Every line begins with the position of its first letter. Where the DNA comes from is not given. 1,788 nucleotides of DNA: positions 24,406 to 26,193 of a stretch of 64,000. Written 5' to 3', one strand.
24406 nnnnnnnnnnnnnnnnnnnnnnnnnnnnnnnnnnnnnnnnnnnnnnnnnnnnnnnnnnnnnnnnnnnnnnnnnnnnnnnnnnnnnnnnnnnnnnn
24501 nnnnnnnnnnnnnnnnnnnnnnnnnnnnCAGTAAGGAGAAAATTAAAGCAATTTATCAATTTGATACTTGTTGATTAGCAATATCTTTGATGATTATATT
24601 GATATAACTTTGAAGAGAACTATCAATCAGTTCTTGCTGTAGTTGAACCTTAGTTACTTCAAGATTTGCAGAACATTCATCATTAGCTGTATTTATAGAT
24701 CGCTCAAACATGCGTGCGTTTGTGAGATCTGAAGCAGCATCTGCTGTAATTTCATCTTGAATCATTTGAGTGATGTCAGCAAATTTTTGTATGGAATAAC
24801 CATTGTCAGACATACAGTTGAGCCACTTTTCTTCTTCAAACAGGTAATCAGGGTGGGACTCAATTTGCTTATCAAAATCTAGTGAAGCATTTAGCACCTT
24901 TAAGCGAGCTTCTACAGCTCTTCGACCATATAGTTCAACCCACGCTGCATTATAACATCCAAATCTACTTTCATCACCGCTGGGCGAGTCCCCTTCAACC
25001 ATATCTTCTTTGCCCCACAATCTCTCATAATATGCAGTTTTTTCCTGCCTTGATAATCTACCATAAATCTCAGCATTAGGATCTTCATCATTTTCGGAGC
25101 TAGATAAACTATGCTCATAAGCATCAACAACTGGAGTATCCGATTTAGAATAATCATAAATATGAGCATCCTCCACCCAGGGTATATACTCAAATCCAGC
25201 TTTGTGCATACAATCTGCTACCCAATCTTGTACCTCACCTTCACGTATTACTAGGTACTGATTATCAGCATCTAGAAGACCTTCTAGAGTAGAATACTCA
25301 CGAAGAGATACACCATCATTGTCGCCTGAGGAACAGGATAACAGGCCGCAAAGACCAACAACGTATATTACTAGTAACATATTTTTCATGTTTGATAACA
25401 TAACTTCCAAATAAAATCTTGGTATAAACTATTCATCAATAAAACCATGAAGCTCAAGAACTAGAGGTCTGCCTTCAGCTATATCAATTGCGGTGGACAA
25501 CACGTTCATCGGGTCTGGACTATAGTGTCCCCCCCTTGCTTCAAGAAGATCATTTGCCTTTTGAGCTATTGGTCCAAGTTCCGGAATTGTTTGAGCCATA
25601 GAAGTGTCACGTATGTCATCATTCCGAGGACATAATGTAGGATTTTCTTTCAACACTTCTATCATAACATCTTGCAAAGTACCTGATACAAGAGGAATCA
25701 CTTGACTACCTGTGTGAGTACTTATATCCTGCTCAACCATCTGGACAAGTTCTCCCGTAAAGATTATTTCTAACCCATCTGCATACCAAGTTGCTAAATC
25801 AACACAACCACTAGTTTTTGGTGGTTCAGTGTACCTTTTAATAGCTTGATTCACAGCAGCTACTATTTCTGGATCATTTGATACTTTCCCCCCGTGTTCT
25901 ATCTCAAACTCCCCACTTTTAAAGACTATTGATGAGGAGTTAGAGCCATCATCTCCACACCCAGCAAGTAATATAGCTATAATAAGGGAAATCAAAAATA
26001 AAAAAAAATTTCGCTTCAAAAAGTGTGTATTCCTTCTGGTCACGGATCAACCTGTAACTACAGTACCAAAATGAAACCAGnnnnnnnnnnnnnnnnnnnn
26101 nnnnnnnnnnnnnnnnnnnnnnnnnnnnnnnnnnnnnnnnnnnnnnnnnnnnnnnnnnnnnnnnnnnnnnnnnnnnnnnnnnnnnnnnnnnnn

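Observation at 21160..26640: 5.5-kb low-GC island inserted into the conserved hpf-comF junction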

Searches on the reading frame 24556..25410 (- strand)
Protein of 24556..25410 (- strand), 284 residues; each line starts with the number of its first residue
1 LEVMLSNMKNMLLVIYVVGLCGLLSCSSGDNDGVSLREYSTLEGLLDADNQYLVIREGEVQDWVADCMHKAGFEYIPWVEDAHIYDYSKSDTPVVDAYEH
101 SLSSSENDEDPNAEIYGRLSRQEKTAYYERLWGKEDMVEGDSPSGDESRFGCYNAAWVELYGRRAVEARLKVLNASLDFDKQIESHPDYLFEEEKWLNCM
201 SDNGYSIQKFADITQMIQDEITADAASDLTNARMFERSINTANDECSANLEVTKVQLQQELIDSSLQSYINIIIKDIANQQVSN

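Call 6: search_protein_families(library=pfam, proteins=[window:24556-25410:-], max_evalue=0.01)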
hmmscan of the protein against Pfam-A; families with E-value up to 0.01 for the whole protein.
window:24556-25410:- (284 aa): 0 families

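Call 41: search_protein_families(library=ncbifam, proteins=[window:24556-25401:-], max_evalue=0.01)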
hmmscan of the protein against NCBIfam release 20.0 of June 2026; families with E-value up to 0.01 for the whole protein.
window:24556-25401:- (281 aa): 0 families

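Call 59: search_protein_representatives(protein=window:24556-25401:-)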
Query: 281 residues. Proteins with E-value up to 0.001 (for the whole library): 244; up to 1e-10: 8; up to 1e-30: 3. The best 150 are listed.
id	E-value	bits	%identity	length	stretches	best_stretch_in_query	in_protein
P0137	1.8e-182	621.3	100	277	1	5-281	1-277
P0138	7.6e-52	193.0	39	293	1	9-256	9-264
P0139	4.3e-48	180.7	36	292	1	15-276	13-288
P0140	8.3e-14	68.3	34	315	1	17-252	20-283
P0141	4.5e-12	62.6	32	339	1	10-211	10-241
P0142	1.2e-11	61.3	45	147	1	11-95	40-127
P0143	7.6e-11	58.6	35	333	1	44-217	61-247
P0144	9.7e-11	58.3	31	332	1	96-212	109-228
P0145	1.5e-10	57.7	29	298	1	10-244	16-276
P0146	1.8e-10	57.4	32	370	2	99-220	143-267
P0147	2.5e-10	56.9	27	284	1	11-246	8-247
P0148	5.4e-10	55.8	32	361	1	13-218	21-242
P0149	9.7e-10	55.0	31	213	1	56-261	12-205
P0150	1.4e-09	54.5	33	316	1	52-243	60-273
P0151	7.5e-09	52.1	35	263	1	20-202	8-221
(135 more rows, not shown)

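Call 61: search_protein_families(library=pfam, alignment_id=A3, max_evalue=0.01)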
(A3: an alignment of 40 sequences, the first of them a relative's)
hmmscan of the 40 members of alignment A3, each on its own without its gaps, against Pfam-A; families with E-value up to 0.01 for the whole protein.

A. member 1, P0137 (277 aa): 0 families

B. families by the number of members that match (of 40 scanned): 2 families
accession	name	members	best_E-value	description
PF01409.25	tRNA-synt_2d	1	0.00077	tRNA synthetases class II core domain (F)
PF18879.6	EspA_EspE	1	0.0068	EspA/EspE family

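Call 62: search_solved_structures(query=A3, max_evalue=1)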
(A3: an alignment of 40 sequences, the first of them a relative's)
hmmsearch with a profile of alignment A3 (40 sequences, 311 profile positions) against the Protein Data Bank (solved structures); distinct sequences matched with E-value up to 1: 1.
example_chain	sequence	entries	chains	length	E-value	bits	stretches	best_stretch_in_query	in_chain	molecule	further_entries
7q21_L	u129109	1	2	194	0.83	12.3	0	5-35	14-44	Uncharacterized protein Cgl2664/cg2949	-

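Call 81: predict_structure(alignment_id=A3)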
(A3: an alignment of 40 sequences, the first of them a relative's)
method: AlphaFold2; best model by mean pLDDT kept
length: 277 residues; sequences in the alignment: 40
mean_pLDDT: 86.1   pTM: 0.76
mean pLDDT of the five models: 86.1, 85.2, 85.0, 84.3, 83.8
residues with pLDDT >= 90: 165; 70-90: 64; 50-70: 35; < 50: 13
segments of 3 or more residues with pLDDT < 50: 1-3, 13-16
pLDDT, mean of each block of 10 residues (from residue 1): 48 49 59 79 89 98 98 82 94 83 95 98 92 85 95 92 87 95 98 98 95 86 96 98 96 85 69 64
secondary structure, 60 per line:
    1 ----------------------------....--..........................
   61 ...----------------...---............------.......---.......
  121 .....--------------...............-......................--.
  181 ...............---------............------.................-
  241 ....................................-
elements in order: H29-32 H35-63 H86-97 H104-110 H114-125 H140-154 H156-177 H180-195 H205-216 H223-239 H241-276

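Call 84: fold_search(model_id=the predicted structure, library=pdb)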
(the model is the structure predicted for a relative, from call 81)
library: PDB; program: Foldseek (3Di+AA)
matches with E <= 10: 114; with E <= 0.001: 0
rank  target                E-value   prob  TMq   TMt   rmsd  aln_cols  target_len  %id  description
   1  5i08_A                8.7e-01  0.05  0.11  0.05  21.0       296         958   12  Prefusion structure of a human coronavirus spike protein (released 2016-03-02)
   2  4pd3_B                1.0e+00  0.08  0.14  0.06  30.0       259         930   12  Crystal Structure of Rigor-Like Human Nonmuscle Myosin-2B (released 2014-11-12)
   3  8hhl_A                1.3e+00  0.38  0.22  0.12   7.2       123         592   10  Cryo-EM structure of the Cas12m2-crRNA-target DNA full R-loop complex (released 2023-04-12)
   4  8pm4_A                1.7e+00  0.20  0.18  0.10   8.7       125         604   11  Cryo-EM structure of the Cas12m-crRNA-target DNA complex (released 2024-02-07)
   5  5i4e                  1.7e+00  0.05  0.13  0.05  27.9       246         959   13  Crystal Structure of Human Nonmuscle Myosin 2C motor domain (released 2017-09-13)
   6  1i4d_A                2.0e+00  0.11  0.18  0.23  20.9       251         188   10  CRYSTAL STRUCTURE ANALYSIS OF RAC1-GDP COMPLEXED WITH ARFAPTIN (P21) (released 2001-05-16)
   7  5oxf_C                2.6e+00  0.02  0.11  0.06  29.9       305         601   14  An oligomerised bacterial dynamin pair provides a mechanism for the long range sensing and tethering of membranes (released 2018-09-05)
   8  6ncl_c9               2.9e+00  0.11  0.12  0.18  15.0        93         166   18  Near-atomic structure of icosahedrally averaged PBCV-1 capsid (released 2019-01-30)
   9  1jch_A                3.1e+00  0.09  0.14  0.10  16.9       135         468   12  Crystal Structure of Colicin E3 in Complex with its Immunity Protein (released 2001-11-30)
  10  5a7d_M                3.2e+00  0.05  0.17  0.17  23.8       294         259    9  Tetrameric assembly of LGN with Inscuteable (released 2016-08-03)
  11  3q0k_D                3.5e+00  0.04  0.14  0.14  31.7       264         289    9  Crystal structure of Human PACSIN 2 F-BAR (released 2012-02-15)
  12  7sqc_1Y               3.7e+00  0.06  0.18  0.19  26.1       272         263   11  Ciliary C1 central pair apparatus isolated from Chlamydomonas reinhardtii (released 2022-04-13)
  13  8h2i_bR               4.3e+00  0.08  0.12  0.18  15.1        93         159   18  Near-atomic structure of five-fold averaged PBCV-1 capsid (released 2022-11-16)
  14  3o3x                  4.3e+00  0.07  0.19  0.25  21.2       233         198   11  Crystal structure of gp41-5, a single-chain 5-helix-bundle based on HIV gp41 (released 2011-07-27)
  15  6iko_B                4.3e+00  0.02  0.13  0.12  33.5       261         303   10  Crystal structure of mouse GAS7cb (released 2019-10-16)
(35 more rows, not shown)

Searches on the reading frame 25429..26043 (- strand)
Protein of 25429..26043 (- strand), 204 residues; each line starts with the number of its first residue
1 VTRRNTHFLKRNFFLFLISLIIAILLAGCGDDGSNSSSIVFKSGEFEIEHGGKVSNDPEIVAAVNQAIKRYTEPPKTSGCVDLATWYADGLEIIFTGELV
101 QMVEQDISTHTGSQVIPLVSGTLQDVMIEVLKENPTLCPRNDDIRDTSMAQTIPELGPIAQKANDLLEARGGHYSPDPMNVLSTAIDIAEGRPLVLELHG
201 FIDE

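Call 6: search_protein_families(library=pfam, proteins=[window:25429-26043:-], max_evalue=0.01)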
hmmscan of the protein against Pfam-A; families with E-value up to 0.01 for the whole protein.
window:25429-26043:- (204 aa): 0 families

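Call 36: find_homologous_proteins(query=window:25429-26043:-, max_evalue=0.001)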
Query window:25429-26043:- (204 aa): 1 proteins with E <= 0.001 among 257 candidates.
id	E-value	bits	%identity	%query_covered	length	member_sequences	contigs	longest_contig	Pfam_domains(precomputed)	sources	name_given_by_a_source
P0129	9.8e-131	451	100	100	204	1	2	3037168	-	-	-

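Call 41: search_protein_families(library=ncbifam, proteins=[window:25429-26043:-], max_evalue=0.01)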
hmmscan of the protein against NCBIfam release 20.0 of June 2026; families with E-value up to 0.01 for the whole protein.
window:25429-26043:- (204 aa): 0 families
